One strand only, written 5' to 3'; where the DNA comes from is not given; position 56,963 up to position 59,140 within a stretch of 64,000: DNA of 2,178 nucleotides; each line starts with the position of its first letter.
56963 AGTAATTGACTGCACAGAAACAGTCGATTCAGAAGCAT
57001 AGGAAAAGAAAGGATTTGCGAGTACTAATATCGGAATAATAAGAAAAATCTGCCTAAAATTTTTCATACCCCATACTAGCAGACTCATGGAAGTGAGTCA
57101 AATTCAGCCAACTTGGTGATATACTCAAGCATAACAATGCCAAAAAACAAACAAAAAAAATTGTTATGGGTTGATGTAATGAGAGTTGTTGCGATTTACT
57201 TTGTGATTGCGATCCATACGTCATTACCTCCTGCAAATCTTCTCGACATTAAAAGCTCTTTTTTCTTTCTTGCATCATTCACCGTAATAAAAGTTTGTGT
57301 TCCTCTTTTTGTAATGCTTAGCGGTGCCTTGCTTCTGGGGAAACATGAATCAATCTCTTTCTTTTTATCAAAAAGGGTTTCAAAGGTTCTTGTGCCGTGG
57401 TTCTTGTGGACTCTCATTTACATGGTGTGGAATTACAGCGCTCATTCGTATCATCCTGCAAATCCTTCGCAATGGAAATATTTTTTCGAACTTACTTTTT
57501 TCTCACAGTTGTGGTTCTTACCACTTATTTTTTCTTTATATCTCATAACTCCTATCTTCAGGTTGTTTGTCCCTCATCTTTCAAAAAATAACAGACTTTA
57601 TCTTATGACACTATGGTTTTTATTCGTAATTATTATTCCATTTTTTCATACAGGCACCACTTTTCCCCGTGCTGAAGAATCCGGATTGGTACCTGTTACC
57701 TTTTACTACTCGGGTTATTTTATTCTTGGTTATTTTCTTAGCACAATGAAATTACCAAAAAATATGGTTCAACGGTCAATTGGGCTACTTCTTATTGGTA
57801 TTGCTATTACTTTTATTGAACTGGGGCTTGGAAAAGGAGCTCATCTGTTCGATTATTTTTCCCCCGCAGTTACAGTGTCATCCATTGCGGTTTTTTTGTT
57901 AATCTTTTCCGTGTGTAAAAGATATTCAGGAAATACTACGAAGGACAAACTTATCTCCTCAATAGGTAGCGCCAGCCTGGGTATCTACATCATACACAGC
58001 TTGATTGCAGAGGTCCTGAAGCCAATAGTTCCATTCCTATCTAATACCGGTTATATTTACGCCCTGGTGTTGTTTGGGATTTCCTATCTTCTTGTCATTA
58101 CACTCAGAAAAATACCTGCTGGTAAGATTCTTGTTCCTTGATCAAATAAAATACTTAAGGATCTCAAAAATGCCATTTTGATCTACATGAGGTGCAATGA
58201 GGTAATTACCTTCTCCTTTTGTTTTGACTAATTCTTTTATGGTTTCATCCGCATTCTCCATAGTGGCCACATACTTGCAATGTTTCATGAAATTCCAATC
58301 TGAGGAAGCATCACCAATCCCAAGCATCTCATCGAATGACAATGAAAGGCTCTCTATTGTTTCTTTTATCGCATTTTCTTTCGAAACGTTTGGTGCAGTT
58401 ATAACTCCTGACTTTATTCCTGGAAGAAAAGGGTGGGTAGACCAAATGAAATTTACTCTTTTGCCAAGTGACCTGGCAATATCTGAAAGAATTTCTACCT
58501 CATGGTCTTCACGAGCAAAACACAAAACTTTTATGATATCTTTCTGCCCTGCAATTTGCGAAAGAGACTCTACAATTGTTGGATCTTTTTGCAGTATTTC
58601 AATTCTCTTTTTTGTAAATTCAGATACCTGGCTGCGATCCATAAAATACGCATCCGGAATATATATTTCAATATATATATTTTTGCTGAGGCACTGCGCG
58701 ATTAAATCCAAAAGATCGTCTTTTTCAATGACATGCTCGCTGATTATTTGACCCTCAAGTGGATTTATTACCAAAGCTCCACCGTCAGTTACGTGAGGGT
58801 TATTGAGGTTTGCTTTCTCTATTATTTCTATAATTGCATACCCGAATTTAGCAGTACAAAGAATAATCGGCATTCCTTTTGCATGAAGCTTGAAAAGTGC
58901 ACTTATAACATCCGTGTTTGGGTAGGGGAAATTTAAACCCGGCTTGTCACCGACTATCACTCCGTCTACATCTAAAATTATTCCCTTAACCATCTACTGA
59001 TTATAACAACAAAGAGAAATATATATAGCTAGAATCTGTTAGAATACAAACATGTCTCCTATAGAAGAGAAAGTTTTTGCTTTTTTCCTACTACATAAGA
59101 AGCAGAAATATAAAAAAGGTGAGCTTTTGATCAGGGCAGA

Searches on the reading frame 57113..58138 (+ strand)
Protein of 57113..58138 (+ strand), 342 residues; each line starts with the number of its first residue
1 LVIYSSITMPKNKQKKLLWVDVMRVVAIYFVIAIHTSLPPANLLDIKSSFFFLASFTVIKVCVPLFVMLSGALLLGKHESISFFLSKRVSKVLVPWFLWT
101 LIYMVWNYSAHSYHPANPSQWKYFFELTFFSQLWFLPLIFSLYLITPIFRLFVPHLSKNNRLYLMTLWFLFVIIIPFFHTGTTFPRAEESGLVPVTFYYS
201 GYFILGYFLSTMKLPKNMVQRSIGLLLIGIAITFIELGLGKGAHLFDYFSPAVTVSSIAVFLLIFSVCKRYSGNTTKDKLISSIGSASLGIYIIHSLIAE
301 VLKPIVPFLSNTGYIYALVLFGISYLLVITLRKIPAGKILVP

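Call 60: search_protein_families(library=pfam, proteins=[window:57113-58138:+], max_evalue=0.001)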
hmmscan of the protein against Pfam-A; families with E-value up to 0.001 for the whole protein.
window:57113-58138:+ (342 aa): 1 family
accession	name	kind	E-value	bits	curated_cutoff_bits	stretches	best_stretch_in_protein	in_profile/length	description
PF01757.29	Acyl_transf_3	-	1.9e-33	116.3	31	1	18-329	2-322/326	Acyltransferase domain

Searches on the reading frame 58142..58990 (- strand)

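Call 60: search_protein_families(library=pfam, proteins=[window:58142-58990:-], max_evalue=0.001)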
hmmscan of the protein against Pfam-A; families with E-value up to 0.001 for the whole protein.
window:58142-58990:- (282 aa): 1 family
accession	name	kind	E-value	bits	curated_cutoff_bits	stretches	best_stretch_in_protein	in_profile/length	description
PF08282.18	Hydrolase_3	-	8.5e-30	104.8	20.9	1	4-277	1-254/255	haloacid dehalogenase-like hydrolase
